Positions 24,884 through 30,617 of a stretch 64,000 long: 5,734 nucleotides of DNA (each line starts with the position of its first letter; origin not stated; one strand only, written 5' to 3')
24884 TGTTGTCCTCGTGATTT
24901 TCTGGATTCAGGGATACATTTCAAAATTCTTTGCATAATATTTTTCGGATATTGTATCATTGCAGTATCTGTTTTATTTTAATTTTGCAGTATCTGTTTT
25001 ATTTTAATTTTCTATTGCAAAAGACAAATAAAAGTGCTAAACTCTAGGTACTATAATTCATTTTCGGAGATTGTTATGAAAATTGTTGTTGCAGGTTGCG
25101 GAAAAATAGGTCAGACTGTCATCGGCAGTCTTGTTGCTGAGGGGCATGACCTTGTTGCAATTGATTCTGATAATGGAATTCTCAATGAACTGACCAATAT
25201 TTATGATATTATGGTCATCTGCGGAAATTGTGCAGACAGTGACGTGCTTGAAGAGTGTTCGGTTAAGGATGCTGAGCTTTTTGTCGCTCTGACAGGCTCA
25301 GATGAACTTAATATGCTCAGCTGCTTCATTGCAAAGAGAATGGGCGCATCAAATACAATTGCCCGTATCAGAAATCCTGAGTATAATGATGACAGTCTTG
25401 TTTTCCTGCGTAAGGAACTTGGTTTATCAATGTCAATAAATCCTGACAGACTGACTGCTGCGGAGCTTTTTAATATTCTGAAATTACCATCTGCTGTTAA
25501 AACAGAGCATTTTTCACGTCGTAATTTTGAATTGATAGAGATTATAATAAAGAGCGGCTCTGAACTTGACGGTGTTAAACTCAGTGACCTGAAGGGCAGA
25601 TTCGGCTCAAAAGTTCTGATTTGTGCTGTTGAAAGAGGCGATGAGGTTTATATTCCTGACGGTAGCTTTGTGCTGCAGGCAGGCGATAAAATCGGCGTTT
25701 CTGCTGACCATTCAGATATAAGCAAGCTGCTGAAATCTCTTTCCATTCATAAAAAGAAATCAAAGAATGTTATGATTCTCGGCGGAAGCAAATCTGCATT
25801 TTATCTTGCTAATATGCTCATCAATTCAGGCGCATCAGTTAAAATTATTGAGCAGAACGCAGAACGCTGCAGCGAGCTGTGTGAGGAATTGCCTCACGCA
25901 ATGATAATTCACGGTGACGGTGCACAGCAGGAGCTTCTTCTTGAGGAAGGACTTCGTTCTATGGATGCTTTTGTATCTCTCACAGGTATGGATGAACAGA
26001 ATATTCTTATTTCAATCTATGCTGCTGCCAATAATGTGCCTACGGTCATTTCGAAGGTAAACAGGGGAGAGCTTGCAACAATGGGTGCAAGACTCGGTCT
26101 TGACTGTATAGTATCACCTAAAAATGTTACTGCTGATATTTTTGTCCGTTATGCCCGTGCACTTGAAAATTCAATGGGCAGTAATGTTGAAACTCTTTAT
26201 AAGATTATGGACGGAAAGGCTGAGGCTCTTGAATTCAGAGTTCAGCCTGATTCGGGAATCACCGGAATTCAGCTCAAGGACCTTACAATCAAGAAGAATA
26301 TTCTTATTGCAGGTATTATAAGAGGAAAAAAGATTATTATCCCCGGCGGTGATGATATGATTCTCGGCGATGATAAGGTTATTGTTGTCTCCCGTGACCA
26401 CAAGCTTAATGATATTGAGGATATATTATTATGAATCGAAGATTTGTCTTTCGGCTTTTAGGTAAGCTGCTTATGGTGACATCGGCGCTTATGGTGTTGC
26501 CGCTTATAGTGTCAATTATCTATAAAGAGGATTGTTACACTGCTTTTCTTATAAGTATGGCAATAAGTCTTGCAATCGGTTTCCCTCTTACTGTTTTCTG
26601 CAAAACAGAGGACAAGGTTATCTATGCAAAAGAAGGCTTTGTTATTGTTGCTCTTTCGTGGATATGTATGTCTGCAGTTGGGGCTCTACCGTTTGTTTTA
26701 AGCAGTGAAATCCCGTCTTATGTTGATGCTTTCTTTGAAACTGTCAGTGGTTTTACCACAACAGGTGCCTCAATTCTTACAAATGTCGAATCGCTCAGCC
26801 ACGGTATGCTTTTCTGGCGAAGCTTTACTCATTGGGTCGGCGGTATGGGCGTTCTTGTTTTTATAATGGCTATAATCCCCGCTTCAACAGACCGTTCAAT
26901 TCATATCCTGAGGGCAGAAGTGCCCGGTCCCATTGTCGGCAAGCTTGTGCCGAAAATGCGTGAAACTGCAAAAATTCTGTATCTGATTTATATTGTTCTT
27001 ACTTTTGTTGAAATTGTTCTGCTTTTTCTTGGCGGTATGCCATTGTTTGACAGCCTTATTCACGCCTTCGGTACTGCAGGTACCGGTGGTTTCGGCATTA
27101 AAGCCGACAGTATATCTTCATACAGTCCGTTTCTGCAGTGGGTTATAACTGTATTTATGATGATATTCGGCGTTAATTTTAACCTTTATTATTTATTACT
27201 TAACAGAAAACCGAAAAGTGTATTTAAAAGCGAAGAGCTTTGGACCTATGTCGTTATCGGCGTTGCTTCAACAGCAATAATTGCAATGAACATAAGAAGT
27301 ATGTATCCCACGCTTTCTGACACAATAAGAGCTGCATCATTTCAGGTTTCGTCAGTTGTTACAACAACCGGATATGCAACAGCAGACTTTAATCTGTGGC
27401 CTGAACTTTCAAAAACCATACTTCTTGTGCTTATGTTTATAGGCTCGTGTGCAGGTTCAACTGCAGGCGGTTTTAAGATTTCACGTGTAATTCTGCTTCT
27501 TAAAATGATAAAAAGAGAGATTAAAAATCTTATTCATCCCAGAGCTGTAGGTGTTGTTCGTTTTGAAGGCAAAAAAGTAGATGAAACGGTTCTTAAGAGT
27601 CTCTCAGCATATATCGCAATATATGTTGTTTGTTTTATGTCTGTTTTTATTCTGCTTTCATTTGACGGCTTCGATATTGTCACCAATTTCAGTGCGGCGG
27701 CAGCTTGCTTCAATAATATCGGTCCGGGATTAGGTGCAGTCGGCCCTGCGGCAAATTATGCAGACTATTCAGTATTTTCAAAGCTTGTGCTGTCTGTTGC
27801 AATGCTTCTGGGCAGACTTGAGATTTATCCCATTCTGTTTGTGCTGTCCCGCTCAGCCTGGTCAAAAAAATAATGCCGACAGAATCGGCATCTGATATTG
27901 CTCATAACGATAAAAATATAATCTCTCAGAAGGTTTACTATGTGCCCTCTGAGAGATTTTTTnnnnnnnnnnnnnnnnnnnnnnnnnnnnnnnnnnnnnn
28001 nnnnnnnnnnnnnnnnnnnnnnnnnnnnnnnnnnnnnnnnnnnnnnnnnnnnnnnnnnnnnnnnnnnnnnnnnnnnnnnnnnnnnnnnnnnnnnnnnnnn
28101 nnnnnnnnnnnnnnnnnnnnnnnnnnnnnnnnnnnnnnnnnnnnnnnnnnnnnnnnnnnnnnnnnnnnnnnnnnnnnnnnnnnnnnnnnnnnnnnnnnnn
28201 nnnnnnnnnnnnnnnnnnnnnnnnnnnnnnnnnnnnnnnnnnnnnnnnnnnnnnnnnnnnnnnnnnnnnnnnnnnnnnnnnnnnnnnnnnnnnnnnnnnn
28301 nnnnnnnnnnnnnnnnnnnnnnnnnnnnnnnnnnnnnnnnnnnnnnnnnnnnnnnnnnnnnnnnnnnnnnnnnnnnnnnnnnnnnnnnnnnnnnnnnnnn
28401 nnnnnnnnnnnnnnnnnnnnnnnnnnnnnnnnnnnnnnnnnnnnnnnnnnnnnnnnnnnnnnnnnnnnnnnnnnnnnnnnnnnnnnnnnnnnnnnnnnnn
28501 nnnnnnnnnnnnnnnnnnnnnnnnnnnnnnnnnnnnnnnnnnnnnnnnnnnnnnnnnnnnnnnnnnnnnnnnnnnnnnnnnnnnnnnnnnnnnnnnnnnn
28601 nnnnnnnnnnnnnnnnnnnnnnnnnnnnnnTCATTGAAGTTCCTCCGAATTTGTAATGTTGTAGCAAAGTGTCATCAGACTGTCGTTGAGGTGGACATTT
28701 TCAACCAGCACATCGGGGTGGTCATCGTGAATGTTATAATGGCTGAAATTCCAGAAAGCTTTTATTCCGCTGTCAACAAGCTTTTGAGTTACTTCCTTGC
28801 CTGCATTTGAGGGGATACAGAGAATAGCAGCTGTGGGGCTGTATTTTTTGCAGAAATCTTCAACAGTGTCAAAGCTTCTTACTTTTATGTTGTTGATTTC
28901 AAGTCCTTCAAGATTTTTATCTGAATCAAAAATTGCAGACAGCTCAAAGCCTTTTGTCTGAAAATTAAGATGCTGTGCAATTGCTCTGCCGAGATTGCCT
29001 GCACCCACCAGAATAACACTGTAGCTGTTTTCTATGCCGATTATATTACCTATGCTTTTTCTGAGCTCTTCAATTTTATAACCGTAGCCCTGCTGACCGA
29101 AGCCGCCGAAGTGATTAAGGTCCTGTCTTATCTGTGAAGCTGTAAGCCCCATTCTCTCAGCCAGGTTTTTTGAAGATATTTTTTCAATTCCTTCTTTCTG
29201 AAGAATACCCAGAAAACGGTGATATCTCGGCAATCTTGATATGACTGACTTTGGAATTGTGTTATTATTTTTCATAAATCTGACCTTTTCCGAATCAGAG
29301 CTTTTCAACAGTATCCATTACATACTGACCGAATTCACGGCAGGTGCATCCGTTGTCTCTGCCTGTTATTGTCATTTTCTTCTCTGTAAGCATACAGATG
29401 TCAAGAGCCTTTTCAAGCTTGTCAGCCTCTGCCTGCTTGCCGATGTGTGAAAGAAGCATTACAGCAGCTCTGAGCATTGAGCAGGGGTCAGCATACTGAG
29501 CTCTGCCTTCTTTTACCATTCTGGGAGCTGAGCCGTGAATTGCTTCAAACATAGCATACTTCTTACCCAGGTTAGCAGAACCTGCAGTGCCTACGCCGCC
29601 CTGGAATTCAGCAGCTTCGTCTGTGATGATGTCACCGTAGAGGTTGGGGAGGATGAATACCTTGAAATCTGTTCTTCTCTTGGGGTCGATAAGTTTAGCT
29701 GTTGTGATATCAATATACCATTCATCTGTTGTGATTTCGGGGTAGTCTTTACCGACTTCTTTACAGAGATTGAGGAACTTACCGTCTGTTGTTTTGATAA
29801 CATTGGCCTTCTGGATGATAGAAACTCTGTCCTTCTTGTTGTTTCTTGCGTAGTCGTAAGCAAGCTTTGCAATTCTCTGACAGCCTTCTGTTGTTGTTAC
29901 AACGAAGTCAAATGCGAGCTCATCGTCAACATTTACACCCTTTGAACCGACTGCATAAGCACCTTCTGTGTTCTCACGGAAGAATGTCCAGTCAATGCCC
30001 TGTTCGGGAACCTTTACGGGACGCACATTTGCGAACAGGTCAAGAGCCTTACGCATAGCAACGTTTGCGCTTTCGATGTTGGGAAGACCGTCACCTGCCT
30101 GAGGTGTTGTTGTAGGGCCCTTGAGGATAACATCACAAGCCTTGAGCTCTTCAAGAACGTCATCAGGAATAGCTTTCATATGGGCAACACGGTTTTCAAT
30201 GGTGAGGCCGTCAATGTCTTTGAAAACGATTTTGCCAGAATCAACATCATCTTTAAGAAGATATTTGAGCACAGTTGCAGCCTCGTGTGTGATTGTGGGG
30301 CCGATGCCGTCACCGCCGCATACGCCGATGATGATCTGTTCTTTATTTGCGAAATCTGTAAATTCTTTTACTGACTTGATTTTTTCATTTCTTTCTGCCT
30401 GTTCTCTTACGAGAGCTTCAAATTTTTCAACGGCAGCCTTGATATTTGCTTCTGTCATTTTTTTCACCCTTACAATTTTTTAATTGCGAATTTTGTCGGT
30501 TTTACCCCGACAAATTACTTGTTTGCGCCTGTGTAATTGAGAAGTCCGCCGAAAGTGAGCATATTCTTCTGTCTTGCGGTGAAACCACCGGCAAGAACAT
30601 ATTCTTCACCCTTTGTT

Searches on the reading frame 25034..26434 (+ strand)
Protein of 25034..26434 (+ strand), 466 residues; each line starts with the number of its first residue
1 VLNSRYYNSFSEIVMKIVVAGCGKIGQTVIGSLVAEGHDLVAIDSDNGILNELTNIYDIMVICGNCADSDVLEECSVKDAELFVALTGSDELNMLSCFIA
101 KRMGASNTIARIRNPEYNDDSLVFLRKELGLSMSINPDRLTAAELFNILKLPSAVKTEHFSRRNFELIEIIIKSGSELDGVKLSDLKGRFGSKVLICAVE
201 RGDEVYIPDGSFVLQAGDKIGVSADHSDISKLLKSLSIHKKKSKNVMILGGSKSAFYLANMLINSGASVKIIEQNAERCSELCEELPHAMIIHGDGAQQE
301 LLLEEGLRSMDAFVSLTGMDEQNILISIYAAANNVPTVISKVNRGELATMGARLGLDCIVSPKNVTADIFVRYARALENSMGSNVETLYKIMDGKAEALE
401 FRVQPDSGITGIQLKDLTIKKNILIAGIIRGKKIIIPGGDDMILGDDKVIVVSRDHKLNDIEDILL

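Call 46: search_protein_families(library=pfam, proteins=[window:25034-26434:+], max_evalue=0.000001)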
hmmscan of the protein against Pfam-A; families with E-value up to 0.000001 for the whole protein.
window:25034-26434:+ (466 aa): 2 families
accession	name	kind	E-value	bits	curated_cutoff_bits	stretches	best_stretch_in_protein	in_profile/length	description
PF02254.24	TrkA_N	-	3.2e-46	156.8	23.8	2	17-119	1-103/116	TrkA-N domain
PF02080.26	TrkA_C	-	2.1e-27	95.2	27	2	167-236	1-70/71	TrkA-C domain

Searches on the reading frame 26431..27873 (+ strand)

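Call 46: search_protein_families(library=pfam, proteins=[window:26431-27873:+], max_evalue=0.000001)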
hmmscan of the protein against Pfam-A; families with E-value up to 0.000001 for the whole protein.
window:26431-27873:+ (480 aa): 1 family
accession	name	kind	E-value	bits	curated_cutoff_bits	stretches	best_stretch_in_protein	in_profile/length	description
PF02386.22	TrkH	-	1.9e-67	228.3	27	1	38-471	4-489/502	Cation transport protein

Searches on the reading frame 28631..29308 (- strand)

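Call 47: search_protein_families(library=pfam, proteins=[window:28631-29308:-], max_evalue=0.000001)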
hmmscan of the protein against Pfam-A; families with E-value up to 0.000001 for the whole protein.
window:28631-29308:- (225 aa): 3 families
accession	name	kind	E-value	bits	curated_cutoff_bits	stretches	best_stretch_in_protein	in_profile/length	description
PF06971.19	Put_DNA-bind_N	-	3.6e-21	75.4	27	1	18-65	2-49/49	Putative DNA-binding protein N-terminus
PF02629.25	CoA_binding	-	3.7e-16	60.1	22.3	1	95-189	3-95/97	CoA binding domain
PF01408.29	GFO_IDH_MocA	-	3.6e-08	34.6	24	1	98-183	3-88/120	Oxidoreductase family, NAD-binding Rossmann fold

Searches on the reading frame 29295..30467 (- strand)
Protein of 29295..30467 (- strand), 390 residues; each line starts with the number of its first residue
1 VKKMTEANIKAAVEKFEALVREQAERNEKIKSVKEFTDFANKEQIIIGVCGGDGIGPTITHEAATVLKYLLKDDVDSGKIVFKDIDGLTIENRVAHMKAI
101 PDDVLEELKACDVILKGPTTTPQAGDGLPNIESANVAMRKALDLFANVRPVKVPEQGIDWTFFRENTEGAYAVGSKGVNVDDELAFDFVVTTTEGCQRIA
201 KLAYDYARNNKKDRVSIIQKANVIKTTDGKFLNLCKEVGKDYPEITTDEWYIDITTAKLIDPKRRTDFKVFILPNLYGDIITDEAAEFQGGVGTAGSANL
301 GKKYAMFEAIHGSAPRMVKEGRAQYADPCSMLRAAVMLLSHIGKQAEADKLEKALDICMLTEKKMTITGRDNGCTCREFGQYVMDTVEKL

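Call 47: search_protein_families(library=pfam, proteins=[window:29295-30467:-], max_evalue=0.000001)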
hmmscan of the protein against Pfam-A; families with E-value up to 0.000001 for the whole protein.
window:29295-30467:- (390 aa): 1 family
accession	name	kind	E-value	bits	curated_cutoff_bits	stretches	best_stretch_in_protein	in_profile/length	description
PF00180.25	Iso_dh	-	4.5e-66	223.9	27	1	47-382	2-347/348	Isocitrate/isopropylmalate dehydrogenase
